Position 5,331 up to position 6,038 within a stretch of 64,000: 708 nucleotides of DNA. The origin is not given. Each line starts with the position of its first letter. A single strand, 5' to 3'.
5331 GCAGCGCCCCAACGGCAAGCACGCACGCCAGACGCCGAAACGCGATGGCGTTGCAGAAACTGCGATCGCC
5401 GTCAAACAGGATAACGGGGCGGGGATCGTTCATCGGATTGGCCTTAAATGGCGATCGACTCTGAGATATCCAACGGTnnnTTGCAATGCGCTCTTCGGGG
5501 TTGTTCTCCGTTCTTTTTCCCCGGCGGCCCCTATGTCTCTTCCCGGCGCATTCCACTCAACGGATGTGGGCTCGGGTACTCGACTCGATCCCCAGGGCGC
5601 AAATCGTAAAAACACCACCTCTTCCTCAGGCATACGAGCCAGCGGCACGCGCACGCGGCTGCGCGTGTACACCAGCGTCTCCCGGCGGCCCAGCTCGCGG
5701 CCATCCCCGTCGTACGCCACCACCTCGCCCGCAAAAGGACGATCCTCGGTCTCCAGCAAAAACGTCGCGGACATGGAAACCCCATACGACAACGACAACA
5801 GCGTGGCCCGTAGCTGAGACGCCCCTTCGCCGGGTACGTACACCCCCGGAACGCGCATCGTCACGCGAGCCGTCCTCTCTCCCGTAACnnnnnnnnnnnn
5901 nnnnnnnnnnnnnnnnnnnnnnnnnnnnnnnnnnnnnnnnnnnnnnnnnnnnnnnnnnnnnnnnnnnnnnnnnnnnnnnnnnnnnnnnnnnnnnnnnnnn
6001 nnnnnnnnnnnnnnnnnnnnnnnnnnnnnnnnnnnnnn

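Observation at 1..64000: One family of giant Cys-paired Ig/PKD-like repeat proteins fills more than half the window (5 large copies, 1 collapsed copy, 1 remnant)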

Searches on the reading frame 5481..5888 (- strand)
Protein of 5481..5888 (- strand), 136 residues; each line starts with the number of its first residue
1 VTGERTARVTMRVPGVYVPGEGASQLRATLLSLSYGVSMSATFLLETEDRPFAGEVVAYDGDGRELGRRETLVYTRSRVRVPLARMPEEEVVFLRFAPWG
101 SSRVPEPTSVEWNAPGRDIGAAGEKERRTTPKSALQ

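Call 75: search_protein_families(library=pfam, alignment_id=A4, max_evalue=10)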
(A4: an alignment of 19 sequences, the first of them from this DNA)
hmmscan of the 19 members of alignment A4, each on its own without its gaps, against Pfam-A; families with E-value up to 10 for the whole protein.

A. member 1, seq(136 aa): 0 families

B. families by the number of members that match (of 19 scanned): 3 families
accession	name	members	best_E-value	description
PF14155.11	DUF4307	2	0.071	Domain of unknown function (DUF4307)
PF14582.11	Metallophos_3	1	0.14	Metallophosphoesterase, calcineurin superfamily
PF07433.17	DUF1513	1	0.24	Protein of unknown function (DUF1513)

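Call 76: search_solved_structures(query=A4, max_evalue=10)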
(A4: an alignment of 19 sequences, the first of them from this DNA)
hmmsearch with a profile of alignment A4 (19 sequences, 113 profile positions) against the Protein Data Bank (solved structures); distinct sequences matched with E-value up to 10: 3.
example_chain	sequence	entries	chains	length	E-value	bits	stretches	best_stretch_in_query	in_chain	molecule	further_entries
4ege_A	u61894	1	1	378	0.56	13.1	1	5-45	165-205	Dipeptidase PepE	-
5k5g_B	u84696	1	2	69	0.95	12.4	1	16-48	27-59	HI18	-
2otk_E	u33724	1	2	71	1.6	11.6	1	16-48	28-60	ZAb3 Affibody dimer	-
